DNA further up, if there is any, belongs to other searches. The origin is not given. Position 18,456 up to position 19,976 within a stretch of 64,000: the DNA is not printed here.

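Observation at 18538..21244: Tandem Galpha-like / RGS gene pair, with the Galpha-like protein lacking canonical catalytic motifs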

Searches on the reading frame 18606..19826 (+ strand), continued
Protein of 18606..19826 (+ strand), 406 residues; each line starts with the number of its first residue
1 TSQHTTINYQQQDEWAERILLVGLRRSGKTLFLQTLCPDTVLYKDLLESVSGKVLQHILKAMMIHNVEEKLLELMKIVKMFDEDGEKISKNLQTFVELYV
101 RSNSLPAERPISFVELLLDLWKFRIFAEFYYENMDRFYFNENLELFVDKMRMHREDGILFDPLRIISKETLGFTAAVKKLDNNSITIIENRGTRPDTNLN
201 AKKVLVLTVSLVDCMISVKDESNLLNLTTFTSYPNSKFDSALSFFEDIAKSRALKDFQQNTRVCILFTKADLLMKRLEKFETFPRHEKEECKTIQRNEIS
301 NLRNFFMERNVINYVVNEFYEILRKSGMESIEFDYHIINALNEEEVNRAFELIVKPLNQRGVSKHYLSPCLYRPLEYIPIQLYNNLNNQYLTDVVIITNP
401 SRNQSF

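Call 42: find_encoding_contigs(protein=P0004, flank=8000, max_places=3)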
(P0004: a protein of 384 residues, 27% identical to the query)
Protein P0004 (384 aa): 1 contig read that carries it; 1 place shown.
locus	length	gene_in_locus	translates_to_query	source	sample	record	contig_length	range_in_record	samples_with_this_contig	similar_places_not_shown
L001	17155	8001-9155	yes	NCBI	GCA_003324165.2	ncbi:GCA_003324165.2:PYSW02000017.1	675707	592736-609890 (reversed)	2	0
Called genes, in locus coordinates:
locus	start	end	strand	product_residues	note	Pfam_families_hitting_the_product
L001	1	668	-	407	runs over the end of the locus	PF00025:Arf, PF00071:Ras, PF08477:Roc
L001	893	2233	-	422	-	PF00071:Ras, PF08477:Roc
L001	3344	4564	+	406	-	-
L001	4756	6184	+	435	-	PF04434:SWIM, PF13639:zf-RING_2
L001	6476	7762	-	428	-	PF00643:zf-B_box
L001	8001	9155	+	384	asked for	PF00503:G-alpha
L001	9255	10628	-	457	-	-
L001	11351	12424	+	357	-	PF00643:zf-B_box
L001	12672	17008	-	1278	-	PF10162:G8, PF24606:CEMIP_beta-hel, PF24605:CEMIP_X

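Call 43: find_encoding_contigs(protein=P0008, flank=8000, max_places=3)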
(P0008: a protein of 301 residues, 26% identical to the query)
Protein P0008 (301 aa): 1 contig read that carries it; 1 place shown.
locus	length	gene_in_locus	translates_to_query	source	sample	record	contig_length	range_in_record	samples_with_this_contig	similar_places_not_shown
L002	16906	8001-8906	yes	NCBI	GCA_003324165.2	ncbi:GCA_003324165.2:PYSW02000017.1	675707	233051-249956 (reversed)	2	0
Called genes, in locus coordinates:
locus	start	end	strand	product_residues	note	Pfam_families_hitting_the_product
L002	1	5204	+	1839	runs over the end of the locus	PF06012:DUF908 (weak), PF06025:DUF913, PF00627:UBA, PF22562:UBA_7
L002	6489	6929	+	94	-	-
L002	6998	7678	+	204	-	-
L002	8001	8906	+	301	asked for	PF00503:G-alpha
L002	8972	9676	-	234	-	PF04073:tRNA_edit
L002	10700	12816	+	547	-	PF00149:Metallophos, PF00125:Histone, PF00808:CBFD_NFYB_HMF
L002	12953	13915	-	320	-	PF12678:zf-rbx1 (weak), PF13639:zf-RING_2, PF13923:zf-C3HC4_2 (weak), PF17123:zf-RING_11, PF00097:zf-C3HC4 (weak)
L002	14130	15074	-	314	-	-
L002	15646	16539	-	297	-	-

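Call 46: search_protein_families(library=pfam, proteins=[L001:3344-4564:+, L001:9255-10628:-, L001:6476-7762:-, L001:11351-12424:+], max_evalue=0.1)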
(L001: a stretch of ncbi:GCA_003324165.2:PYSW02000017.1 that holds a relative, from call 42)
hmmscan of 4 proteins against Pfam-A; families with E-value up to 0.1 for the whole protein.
L001:3344-4564:+ (406 aa): 5 families
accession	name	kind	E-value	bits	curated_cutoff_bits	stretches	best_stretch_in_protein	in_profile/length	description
PF12937.12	F-box-like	-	7.3e-05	22.9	24.3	1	71-101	2-32/47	F-box-like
PF00646.38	F-box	-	0.0018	18.6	20.5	1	71-100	2-31/43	F-box domain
PF15349.11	DCA16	-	0.02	14.9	27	1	258-347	38-122/216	DDB1- and CUL4-associated factor 16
PF09372.15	PRANC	-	0.046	14.5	25.8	0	37-93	41-95/97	PRANC domain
PF03534.18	SpvB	-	0.096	12.3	22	0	147-204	75-132/287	Salmonella virulence plasmid 65kDa B protein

L001:9255-10628:- (457 aa): 1 family
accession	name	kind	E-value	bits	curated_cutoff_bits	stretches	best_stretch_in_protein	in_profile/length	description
PF12604.14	gp37_C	-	0.055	14.1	22.5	0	107-162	36-89/95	Tail fibre protein gp37 C terminal domain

L001:6476-7762:- (428 aa): 3 families
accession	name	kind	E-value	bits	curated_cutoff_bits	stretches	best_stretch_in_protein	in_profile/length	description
PF00643.29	zf-B_box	-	2e-07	31.5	24.1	1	58-93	2-38/42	B-box zinc finger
PF14451.12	Ub-Mut7C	-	0.003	17.8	23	1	314-384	6-73/81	Mut7-C ubiquitin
PF22586.1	ANCHR-like_BBOX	-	0.0061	17.1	27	1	62-90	2-30/39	ANCHR-like B-box zinc-binding domain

L001:11351-12424:+ (357 aa): 1 family
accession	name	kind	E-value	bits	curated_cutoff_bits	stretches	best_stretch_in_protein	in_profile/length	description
PF00643.29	zf-B_box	-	6e-08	33.2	24.1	1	63-97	4-39/42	B-box zinc finger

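Call 61: find_encoding_contigs(protein=P0003, flank=8000, max_places=2)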
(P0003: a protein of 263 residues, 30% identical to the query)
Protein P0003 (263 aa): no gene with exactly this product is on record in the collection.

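Call 62: find_encoding_contigs(protein=P0005, flank=8000, max_places=2)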
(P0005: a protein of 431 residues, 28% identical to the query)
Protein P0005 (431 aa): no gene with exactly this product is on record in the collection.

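Call 63: find_encoding_contigs(protein=P0007, flank=8000, max_places=2)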
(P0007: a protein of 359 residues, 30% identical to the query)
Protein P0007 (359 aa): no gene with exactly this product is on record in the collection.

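Call 64: find_encoding_contigs(protein=P0011, flank=8000, max_places=2)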
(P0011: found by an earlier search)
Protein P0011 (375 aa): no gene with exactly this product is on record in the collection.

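Call 65: find_encoding_contigs(protein=P0009, flank=10000, max_places=3)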
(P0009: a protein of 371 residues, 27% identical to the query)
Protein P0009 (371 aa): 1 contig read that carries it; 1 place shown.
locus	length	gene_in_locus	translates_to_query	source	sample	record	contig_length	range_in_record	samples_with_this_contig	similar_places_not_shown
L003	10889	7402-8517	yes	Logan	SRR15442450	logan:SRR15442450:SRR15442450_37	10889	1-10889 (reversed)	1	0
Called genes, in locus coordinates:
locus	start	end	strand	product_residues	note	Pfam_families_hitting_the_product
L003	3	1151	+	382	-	?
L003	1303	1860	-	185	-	PF01545:Cation_efflux (weak)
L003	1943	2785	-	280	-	PF01545:Cation_efflux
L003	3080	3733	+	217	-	PF12799:LRR_4 (faint), PF13516:LRR_6 (faint)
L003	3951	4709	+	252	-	PF10584:Proteasome_A_N, PF00227:Proteasome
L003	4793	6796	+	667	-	-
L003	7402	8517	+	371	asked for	PF00503:G-alpha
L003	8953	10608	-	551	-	-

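Call 66: find_encoding_contigs(protein=P0002, flank=5000, max_places=3)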
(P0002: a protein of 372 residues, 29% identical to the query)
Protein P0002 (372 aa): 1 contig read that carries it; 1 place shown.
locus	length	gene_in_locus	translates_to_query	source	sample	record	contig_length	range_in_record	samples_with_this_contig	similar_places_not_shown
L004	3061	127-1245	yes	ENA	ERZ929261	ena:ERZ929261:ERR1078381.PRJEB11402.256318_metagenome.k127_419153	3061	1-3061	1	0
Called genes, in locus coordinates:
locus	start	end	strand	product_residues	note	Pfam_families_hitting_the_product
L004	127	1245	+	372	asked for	PF00025:Arf (faint), PF00503:G-alpha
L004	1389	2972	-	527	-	PF02515:CoA_transf_3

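Call 68: search_protein_families(library=pfam, proteins=[L003:4793-6796:+, L003:8953-10608:-], max_evalue=0.01)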
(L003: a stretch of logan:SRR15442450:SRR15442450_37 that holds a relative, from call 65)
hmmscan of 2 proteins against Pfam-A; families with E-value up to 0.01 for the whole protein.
L003:4793-6796:+ (667 aa): 6 families
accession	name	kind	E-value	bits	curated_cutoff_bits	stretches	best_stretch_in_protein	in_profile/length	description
PF13475.11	DUF4116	-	1.9e-217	703.2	24.9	14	400-446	1-47/49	Domain of unknown function (DUF4116)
PF24755.2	SpoVR_C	-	9.4e-11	42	27.6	0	598-618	10-31/55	SpoVR-like C-terminal domain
PF08678.16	Rsbr_N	-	9.2e-07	29.5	27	0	535-573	68-107/130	Rsbr N terminal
PF19115.5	DUF5800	-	0.0048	17.4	26.8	0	612-642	9-39/64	Family of unknown function (DUF5800)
PF15978.11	TnsD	-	0.0066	16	32.4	0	251-377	147-258/355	Tn7-like transposition protein D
PF23706.1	Rv1893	-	0.0076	16.5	27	0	368-400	5-37/72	Rv1893-like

L003:8953-10608:- (551 aa): 0 families
